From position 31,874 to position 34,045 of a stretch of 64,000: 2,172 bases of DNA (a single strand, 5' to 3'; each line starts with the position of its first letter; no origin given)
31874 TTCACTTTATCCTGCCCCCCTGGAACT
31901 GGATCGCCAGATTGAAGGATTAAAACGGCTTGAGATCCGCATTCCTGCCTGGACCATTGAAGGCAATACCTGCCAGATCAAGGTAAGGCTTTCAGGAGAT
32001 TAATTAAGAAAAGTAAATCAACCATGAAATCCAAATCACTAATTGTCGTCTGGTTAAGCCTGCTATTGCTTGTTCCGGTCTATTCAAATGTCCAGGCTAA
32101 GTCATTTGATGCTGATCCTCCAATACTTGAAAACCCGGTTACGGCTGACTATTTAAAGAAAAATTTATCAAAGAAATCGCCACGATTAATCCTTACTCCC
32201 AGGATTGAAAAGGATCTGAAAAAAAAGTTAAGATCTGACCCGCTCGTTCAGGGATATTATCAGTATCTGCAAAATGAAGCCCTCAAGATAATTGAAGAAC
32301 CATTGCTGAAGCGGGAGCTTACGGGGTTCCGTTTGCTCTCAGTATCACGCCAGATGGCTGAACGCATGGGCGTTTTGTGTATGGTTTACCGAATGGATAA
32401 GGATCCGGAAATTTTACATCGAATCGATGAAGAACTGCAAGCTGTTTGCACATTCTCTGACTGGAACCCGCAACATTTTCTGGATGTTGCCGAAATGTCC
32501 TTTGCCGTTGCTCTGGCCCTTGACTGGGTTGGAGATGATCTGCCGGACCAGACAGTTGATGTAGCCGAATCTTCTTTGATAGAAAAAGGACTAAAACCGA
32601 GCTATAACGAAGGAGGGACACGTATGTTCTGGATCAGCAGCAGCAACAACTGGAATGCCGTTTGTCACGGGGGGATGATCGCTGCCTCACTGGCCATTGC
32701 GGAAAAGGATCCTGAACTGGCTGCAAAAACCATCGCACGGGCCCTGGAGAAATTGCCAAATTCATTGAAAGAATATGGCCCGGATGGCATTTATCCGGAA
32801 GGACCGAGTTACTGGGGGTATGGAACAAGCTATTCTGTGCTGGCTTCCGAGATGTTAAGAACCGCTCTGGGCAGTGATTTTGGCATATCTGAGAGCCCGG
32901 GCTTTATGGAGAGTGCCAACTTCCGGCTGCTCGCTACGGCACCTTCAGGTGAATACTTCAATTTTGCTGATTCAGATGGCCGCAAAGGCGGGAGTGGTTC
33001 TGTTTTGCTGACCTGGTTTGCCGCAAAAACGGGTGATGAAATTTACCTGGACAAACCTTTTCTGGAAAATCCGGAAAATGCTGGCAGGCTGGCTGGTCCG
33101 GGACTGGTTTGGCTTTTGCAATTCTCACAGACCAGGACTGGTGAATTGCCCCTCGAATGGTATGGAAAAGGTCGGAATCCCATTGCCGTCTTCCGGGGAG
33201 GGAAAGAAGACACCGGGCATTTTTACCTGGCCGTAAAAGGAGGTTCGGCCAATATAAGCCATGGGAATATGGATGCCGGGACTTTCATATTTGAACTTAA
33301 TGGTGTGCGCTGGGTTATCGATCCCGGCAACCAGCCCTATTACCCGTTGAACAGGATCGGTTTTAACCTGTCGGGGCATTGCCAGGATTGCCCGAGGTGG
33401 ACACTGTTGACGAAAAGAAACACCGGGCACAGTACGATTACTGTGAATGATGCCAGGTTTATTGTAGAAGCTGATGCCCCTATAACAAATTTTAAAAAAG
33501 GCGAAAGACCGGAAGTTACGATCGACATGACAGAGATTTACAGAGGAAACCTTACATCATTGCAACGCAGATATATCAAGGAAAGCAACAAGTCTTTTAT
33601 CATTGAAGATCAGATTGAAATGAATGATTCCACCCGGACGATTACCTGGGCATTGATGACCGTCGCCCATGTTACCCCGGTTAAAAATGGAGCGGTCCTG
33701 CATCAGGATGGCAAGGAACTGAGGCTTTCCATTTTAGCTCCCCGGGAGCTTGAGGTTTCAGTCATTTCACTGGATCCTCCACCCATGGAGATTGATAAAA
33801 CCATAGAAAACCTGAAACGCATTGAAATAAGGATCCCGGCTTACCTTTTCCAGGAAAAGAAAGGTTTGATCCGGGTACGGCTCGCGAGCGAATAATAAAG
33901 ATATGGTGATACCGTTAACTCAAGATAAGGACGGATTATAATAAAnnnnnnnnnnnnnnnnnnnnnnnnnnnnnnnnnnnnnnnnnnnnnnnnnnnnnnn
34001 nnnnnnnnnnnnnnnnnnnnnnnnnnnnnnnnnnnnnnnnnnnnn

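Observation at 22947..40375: susC/susD locus followed by five consecutive heparinase II/III-like lyases, a PL22-like lyase and a BNR-4 protein: a PUL with no obvious known substrate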

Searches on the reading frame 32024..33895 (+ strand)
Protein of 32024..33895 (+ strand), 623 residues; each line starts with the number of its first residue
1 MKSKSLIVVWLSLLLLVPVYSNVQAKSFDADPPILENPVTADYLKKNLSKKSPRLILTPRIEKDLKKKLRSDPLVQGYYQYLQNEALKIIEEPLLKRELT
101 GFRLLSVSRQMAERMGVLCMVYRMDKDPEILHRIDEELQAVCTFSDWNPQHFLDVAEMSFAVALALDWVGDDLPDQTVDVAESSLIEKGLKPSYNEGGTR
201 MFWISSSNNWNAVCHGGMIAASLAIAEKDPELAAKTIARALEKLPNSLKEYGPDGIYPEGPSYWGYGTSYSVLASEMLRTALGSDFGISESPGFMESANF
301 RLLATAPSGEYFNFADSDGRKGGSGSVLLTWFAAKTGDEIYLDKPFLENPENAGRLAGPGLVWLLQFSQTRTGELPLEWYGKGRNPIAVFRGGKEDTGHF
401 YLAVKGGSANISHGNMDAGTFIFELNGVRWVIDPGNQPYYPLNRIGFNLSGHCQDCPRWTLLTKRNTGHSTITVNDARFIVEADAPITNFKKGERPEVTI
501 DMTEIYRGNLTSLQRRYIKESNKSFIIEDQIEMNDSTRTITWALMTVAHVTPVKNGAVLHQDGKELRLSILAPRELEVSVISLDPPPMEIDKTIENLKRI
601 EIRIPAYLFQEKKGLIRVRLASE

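Call 4: search_protein_families(library=pfam, proteins=[window:32024-33895:+], max_evalue=0.01)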
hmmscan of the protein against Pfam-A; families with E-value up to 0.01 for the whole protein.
window:32024-33895:+ (623 aa): 1 family
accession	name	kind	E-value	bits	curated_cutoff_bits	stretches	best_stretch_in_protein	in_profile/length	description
PF07940.18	Hepar_II_III_C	-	1.2e-13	51.5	24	1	397-550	19-169/237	Heparinase II/III-like, C-terminal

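Call 10: search_solved_structures(query=window:32024-33895:+, max_evalue=1)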
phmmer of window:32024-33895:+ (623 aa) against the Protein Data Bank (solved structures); distinct sequences matched with E-value up to 1: 12.
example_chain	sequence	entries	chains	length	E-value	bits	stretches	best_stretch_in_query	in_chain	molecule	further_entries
8khv_A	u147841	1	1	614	1e-101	344.5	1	52-606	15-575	Heparinase II/III-like protein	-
8khw_A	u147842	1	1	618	7.5e-84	285.6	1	46-584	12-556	DUF4962 domain-containing protein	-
9o3q_A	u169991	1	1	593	6.9e-74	252.6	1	50-574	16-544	PL35 chondroitinase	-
8r75_A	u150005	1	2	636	1.1e-12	50.5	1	207-588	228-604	Heparinase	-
8r6z_B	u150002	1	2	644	1.1e-12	50.5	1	207-588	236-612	Heparinase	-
8r73_A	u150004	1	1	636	1.3e-12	50.2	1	207-439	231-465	Heparinase II/III-like protein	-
8r70_A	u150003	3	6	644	2e-11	46.3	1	207-588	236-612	Heparinase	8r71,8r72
3a0o_A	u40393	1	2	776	1.2e-05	27.3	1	162-318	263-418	Oligo alginate lyase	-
3afl_A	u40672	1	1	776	1.2e-05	27.2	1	162-318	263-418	Oligo alginate lyase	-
8yaf_B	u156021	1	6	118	0.14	13.8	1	351-450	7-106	NB1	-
8k33_B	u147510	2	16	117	0.14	13.8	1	351-450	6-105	NB1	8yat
7bjt_A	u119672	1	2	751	0.21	13.2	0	244-324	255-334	Alginate lyase, family PL17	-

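Call 43: find_encoding_contigs(protein=window:32024-33895:+, flank=10000, max_places=4)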
Protein window:32024-33895:+ (623 aa): no gene with exactly this product is on record in the collection.
